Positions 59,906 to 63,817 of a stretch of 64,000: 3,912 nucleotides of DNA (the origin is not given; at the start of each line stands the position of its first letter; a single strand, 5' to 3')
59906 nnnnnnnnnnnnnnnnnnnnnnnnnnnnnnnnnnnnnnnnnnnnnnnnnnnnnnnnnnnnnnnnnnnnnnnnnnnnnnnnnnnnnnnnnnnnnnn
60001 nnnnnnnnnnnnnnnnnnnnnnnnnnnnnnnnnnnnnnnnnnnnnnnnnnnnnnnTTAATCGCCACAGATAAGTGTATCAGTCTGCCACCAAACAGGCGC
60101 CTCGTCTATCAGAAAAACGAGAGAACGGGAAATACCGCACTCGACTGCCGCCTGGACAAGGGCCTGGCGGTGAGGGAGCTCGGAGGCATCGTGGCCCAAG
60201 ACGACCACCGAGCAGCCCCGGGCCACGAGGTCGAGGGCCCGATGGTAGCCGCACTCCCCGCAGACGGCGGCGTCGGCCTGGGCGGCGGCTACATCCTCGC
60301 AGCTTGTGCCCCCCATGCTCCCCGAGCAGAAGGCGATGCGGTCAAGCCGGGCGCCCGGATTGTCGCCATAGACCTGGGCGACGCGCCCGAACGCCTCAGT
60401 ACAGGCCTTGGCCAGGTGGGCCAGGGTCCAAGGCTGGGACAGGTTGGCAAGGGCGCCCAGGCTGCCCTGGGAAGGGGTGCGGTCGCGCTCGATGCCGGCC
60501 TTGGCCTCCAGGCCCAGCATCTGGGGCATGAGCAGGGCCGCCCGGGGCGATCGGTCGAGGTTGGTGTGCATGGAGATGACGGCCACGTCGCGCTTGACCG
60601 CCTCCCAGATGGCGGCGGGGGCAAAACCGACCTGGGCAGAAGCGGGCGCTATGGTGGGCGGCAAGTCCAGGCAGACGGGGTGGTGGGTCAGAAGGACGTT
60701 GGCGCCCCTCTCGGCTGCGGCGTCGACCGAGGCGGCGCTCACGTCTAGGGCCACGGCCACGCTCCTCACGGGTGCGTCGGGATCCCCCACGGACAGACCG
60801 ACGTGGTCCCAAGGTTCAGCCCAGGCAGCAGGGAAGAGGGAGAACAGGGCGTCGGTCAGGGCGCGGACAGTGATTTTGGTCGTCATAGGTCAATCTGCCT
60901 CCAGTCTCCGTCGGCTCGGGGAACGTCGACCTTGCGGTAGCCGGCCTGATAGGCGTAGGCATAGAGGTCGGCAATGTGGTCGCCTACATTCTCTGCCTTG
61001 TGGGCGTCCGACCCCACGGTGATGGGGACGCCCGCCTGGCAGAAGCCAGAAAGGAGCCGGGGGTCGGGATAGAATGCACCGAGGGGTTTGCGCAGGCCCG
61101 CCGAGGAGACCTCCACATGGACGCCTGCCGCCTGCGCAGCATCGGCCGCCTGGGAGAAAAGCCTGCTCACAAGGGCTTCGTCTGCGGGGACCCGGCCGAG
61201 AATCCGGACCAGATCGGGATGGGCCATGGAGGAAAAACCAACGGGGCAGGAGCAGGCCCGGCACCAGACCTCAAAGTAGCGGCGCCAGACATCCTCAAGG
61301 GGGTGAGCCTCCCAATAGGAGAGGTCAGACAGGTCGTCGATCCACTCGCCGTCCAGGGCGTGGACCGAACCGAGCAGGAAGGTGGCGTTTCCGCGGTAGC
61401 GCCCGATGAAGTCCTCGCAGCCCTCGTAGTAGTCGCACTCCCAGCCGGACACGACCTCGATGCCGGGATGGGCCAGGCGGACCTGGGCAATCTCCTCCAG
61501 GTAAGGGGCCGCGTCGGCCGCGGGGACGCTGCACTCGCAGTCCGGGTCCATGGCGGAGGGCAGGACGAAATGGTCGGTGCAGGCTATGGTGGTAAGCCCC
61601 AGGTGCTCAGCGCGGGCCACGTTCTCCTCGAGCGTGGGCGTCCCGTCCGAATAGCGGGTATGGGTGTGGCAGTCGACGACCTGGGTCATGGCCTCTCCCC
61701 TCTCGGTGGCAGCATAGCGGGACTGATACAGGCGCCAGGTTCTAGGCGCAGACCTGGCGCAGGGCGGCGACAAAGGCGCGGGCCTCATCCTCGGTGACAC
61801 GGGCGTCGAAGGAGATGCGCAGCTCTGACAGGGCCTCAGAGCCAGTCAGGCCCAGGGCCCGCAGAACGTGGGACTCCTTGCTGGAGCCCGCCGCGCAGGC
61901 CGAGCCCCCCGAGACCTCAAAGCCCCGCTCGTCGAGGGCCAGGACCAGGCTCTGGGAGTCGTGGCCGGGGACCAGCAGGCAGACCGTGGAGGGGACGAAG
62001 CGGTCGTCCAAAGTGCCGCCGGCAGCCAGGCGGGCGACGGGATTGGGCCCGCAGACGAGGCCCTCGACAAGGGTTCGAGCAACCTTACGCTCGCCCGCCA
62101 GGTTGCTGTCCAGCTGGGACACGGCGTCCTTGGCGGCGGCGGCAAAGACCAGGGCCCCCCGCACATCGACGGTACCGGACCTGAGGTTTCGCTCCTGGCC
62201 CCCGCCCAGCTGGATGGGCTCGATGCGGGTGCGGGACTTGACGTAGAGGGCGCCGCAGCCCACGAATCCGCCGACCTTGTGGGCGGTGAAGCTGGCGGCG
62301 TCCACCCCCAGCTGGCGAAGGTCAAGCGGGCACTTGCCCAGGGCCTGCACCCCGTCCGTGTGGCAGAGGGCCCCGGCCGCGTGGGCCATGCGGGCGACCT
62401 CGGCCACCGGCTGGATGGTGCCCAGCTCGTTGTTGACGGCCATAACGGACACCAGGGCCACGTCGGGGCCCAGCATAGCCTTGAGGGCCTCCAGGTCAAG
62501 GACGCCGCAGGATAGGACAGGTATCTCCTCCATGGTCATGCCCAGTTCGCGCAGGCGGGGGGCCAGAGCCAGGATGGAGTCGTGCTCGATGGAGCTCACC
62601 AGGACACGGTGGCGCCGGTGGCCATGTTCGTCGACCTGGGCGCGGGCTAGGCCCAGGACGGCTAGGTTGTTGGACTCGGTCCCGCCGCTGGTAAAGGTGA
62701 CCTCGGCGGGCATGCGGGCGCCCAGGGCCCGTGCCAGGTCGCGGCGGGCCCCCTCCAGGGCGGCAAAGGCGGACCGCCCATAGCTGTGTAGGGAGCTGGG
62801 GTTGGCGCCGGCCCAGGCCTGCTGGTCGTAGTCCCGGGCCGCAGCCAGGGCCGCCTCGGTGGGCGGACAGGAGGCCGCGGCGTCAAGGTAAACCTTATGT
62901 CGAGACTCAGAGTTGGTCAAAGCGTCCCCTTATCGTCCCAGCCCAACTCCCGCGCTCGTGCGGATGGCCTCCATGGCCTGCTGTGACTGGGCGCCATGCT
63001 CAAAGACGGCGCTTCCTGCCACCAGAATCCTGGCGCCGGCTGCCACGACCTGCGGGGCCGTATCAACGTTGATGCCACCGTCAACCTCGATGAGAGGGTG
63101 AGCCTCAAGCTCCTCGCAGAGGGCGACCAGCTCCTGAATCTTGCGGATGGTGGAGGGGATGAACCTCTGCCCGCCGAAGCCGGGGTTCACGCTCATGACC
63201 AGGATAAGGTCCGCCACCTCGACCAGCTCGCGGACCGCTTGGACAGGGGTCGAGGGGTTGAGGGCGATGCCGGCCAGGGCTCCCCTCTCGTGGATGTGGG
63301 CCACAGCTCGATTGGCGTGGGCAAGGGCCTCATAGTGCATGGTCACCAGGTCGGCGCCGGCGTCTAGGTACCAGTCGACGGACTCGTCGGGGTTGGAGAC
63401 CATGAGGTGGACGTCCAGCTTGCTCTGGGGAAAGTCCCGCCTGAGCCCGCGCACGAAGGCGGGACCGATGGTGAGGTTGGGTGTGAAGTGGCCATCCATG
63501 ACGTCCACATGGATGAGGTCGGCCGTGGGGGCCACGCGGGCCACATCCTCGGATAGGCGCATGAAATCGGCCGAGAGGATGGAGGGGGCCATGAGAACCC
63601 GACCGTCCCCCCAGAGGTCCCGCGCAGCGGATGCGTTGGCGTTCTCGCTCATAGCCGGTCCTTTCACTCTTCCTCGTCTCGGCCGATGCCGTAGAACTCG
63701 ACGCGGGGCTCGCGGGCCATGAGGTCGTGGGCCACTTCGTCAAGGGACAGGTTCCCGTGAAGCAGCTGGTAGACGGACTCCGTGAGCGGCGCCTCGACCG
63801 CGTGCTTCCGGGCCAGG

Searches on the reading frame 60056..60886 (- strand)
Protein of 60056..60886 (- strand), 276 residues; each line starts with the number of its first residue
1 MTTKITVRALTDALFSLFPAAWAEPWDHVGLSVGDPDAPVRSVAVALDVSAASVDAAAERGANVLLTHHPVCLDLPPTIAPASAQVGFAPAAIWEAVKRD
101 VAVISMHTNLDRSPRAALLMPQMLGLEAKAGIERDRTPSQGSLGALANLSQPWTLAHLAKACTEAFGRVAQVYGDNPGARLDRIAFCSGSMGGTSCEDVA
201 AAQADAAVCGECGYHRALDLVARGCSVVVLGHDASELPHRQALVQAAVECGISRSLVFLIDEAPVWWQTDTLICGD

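Call 23: search_protein_families(library=pfam, proteins=[window:60056-60886:-])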
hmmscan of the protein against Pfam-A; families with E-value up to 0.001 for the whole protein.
window:60056-60886:- (276 aa): 1 family
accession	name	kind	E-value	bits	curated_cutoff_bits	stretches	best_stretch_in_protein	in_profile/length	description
PF01784.24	DUF34_NIF3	-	8.2e-44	150.6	23.4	1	6-245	2-233/256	Duf34/NIF3 (NGG1p interacting factor 3)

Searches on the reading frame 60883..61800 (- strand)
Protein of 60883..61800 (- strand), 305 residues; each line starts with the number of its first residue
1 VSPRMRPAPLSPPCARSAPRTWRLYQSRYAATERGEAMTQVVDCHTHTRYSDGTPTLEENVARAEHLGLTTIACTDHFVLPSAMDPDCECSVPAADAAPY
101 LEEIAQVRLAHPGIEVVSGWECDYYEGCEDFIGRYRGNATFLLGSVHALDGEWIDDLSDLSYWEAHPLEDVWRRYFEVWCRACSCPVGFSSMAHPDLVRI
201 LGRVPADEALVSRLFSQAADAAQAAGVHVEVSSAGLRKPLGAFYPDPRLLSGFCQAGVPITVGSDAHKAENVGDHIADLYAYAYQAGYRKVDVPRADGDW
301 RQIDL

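Call 23: search_protein_families(library=pfam, proteins=[window:60883-61800:-])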
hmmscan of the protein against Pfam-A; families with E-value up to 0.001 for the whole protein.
window:60883-61800:- (305 aa): 2 families
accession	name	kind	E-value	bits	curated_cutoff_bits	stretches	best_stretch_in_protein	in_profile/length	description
PF02811.25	PHP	-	1.7e-15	58.2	26.4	1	43-233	1-163/164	PHP domain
PF13263.12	PHP_C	-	0.00026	20.9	21.3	1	257-274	15-32/56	PHP-associated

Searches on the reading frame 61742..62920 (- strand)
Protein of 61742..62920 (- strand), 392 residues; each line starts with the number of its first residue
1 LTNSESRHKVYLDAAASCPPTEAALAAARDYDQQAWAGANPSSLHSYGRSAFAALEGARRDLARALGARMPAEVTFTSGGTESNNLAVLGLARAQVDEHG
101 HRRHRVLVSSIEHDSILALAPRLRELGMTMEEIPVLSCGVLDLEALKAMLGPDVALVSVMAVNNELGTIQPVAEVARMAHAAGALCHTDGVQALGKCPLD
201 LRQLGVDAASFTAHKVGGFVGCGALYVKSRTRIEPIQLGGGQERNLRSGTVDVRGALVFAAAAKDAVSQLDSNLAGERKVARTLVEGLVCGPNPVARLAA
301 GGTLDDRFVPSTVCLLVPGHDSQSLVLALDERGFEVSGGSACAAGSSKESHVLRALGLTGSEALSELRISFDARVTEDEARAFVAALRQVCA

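Call 23: search_protein_families(library=pfam, proteins=[window:61742-62920:-])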
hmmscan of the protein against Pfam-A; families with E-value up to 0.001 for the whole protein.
window:61742-62920:- (392 aa): 1 family
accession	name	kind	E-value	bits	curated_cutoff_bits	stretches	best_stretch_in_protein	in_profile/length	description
PF00266.25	Aminotran_5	-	9.2e-61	206.3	21.5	1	10-382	1-370/371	Aminotransferase class-V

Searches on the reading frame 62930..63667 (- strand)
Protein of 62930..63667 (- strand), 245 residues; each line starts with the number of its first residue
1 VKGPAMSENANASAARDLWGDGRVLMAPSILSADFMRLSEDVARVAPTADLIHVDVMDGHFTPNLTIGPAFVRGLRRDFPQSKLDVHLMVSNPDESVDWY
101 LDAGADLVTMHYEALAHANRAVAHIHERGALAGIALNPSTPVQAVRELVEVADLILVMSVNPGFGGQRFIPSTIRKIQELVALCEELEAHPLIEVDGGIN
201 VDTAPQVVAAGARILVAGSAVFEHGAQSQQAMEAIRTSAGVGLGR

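Call 23: search_protein_families(library=pfam, proteins=[window:62930-63667:-])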
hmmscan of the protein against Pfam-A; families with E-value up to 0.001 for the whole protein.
window:62930-63667:- (245 aa): 1 family
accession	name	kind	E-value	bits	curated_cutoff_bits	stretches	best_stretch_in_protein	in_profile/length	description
PF00834.25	Ribul_P_3_epim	-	2.7e-72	242.8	21.1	1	26-222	2-198/198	Ribulose-phosphate 3 epimerase family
